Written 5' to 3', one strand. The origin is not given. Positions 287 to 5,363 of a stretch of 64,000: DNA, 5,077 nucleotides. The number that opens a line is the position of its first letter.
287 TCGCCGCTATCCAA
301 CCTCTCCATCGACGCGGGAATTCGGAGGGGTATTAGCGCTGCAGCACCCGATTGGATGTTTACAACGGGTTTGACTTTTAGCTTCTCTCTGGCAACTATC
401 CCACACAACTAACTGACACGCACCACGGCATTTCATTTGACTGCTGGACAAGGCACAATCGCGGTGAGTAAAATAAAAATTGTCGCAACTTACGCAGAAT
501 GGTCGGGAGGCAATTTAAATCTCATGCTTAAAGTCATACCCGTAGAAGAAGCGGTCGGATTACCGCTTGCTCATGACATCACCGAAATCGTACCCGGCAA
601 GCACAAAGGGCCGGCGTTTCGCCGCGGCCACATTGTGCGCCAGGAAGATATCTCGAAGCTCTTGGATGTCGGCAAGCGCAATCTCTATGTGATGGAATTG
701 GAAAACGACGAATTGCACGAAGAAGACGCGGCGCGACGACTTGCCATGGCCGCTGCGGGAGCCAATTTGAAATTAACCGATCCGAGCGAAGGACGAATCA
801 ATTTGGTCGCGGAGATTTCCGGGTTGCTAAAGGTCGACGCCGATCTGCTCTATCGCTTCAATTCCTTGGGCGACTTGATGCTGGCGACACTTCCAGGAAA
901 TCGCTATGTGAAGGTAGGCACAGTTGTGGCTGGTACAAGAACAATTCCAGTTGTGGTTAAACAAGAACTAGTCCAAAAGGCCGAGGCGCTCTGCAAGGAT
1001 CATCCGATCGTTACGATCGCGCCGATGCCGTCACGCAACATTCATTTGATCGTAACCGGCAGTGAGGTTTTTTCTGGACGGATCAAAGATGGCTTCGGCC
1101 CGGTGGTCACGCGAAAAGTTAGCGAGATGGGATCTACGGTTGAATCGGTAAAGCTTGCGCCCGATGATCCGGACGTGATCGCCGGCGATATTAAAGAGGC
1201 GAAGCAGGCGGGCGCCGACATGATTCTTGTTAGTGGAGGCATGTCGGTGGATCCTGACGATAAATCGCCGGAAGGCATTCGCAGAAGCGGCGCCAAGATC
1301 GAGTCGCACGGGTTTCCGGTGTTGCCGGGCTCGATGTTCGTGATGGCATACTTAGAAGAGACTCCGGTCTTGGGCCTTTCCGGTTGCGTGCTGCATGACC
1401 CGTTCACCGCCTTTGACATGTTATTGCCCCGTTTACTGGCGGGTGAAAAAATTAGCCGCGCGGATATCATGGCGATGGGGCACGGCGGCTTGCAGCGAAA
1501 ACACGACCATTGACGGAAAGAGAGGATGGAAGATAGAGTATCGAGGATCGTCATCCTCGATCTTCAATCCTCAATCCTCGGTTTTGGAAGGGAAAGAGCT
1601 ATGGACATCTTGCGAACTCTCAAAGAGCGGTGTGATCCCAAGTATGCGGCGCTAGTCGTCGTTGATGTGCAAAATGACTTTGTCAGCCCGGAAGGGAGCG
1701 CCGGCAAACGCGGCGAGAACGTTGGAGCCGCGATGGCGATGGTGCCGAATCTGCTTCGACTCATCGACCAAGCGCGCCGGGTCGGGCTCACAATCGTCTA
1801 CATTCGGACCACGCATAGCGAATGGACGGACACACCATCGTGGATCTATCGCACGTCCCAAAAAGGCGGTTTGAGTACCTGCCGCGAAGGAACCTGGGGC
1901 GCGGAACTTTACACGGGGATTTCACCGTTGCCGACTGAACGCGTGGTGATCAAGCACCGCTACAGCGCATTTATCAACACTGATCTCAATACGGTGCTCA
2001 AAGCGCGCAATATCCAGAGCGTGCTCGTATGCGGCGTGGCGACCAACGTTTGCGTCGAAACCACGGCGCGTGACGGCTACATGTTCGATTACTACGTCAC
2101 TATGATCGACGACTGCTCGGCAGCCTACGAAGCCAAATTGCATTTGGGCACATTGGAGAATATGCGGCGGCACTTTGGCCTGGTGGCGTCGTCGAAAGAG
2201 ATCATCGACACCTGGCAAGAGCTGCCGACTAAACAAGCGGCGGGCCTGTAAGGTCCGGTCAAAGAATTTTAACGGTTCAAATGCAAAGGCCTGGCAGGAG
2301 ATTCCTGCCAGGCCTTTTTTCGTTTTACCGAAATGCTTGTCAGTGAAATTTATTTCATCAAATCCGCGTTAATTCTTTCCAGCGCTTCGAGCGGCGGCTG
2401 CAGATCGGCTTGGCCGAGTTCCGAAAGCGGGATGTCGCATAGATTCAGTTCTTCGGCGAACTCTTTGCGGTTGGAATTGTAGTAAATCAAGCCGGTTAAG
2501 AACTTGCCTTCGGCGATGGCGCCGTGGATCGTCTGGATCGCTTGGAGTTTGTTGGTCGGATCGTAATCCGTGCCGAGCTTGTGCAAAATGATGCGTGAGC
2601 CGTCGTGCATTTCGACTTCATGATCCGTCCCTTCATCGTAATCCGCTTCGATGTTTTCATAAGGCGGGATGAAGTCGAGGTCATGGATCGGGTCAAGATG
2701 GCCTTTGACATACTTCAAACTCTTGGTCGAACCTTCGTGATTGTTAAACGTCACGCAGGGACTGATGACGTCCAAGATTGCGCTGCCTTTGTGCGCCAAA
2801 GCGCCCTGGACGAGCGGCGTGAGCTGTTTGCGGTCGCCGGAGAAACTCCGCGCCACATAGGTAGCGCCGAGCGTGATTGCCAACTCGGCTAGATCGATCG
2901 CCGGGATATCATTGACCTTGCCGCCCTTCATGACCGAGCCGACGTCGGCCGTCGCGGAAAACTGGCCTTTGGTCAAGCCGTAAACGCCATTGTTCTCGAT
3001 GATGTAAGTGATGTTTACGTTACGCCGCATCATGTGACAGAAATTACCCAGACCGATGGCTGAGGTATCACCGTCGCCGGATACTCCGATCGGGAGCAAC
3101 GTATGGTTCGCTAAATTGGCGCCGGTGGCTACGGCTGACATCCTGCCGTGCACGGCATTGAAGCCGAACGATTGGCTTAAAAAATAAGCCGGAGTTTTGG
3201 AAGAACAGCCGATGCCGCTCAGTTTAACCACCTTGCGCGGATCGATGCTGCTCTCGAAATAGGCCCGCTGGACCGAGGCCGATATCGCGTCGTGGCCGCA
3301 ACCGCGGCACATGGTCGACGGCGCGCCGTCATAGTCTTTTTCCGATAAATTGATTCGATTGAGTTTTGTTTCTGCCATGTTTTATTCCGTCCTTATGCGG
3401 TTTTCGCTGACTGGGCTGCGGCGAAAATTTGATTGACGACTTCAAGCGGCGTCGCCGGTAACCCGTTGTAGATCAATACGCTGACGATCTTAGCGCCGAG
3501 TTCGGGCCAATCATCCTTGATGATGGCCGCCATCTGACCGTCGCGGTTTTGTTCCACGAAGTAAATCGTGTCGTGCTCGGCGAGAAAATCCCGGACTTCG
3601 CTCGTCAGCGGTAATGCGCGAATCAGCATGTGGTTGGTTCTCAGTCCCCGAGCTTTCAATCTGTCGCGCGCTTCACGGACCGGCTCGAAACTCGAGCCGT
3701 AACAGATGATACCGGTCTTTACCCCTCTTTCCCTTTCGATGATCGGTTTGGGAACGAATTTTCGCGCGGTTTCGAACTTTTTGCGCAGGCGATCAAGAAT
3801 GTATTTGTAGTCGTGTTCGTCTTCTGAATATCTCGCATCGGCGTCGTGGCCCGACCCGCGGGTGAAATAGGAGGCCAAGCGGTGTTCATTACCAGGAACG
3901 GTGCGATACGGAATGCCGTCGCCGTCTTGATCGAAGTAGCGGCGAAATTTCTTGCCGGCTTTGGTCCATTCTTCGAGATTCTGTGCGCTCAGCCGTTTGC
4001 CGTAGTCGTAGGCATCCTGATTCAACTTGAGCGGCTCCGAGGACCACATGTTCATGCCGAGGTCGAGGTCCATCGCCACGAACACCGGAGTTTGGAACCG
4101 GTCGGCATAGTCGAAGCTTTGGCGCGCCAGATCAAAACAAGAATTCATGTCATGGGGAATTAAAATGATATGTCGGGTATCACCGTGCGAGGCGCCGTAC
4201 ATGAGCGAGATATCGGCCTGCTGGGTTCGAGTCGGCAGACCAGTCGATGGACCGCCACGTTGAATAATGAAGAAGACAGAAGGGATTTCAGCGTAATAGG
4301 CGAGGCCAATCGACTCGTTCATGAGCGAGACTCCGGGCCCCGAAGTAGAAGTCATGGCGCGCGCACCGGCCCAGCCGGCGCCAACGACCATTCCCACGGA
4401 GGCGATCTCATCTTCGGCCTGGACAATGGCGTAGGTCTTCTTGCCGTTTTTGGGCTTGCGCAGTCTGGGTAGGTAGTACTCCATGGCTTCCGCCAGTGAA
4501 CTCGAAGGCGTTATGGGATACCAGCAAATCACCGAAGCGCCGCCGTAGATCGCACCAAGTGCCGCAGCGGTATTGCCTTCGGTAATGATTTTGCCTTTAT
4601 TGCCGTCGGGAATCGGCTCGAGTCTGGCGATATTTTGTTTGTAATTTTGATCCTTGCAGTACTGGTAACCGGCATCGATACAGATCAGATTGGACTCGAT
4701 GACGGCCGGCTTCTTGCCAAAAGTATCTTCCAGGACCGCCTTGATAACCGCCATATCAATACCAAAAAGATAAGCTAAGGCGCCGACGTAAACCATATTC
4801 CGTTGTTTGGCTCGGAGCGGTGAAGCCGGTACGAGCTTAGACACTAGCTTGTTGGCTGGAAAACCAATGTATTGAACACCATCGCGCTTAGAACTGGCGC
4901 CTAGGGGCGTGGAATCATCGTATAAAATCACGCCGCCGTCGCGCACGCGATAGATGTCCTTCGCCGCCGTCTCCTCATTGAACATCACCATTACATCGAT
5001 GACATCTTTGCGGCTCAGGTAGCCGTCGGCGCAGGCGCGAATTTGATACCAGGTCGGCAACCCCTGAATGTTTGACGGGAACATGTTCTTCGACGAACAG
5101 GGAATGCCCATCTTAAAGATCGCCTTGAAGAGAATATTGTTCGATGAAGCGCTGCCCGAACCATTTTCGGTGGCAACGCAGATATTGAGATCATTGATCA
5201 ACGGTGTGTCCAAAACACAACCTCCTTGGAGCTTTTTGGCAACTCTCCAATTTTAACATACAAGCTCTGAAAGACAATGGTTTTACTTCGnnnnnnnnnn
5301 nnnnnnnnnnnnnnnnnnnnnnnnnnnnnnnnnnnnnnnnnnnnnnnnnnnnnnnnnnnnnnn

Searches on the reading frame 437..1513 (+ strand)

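Call 8: search_protein_families(library=pfam, proteins=[window:437-1513:+], max_evalue=0.001)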
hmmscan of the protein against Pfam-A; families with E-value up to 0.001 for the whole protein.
window:437-1513:+ (358 aa): 1 family
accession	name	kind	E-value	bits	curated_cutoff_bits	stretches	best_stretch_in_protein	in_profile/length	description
PF00994.29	MoCF_biosynth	-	2.8e-20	72.9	26.6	1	204-332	2-141/144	Probable molybdopterin binding domain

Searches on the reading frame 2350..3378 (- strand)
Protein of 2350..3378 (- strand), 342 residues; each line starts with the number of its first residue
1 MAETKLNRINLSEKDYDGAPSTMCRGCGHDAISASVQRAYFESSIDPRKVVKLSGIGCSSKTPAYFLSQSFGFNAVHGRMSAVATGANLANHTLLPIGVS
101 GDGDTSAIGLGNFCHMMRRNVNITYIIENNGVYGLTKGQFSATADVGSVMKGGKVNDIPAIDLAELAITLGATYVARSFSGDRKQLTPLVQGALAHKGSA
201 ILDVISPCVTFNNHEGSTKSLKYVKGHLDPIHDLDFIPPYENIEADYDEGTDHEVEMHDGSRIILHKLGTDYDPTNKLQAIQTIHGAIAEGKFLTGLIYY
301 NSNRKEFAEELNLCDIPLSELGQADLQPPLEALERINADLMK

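Call 8: search_protein_families(library=pfam, proteins=[window:2350-3378:-], max_evalue=0.001)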
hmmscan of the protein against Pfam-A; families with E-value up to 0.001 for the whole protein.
window:2350-3378:- (342 aa): 2 families
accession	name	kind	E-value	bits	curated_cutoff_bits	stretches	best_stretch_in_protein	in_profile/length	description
PF02775.26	TPP_enzyme_C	-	4.7e-22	78.9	21.9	1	56-204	2-151/151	Thiamine pyrophosphate enzyme, C-terminal TPP binding domain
PF12367.13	PFO_beta_C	-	7.7e-06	26.3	24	1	266-312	18-62/66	Pyruvate ferredoxin oxidoreductase beta subunit C terminal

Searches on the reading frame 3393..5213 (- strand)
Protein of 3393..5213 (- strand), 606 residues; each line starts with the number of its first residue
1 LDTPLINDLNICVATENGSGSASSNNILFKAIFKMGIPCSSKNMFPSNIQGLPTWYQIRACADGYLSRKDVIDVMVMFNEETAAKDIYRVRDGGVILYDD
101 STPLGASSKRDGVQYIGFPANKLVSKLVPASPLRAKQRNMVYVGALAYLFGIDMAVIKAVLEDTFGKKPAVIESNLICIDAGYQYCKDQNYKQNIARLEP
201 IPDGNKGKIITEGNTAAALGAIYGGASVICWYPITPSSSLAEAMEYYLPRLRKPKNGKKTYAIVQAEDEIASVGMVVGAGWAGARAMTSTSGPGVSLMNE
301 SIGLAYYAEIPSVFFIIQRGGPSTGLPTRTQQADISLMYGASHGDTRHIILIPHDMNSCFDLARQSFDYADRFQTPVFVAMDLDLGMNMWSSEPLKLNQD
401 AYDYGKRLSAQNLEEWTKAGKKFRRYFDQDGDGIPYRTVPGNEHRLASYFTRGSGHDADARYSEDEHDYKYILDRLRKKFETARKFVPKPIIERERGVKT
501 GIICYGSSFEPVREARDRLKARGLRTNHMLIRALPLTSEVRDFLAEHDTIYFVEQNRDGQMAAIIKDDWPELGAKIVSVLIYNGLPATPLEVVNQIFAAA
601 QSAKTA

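Call 8: search_protein_families(library=pfam, proteins=[window:3393-5213:-], max_evalue=0.001)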
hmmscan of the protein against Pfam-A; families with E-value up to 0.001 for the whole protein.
window:3393-5213:- (606 aa): 2 families
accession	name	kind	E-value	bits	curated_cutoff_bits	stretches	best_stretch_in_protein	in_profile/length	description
PF01855.24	POR_N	-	5.2e-48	164.2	27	1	220-386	2-158/231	Pyruvate flavodoxin/ferredoxin oxidoreductase, thiamine diP-bdg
PF01558.24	POR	-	6.9e-29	101.7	27.4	1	18-184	2-173/173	Pyruvate ferredoxin/flavodoxin oxidoreductase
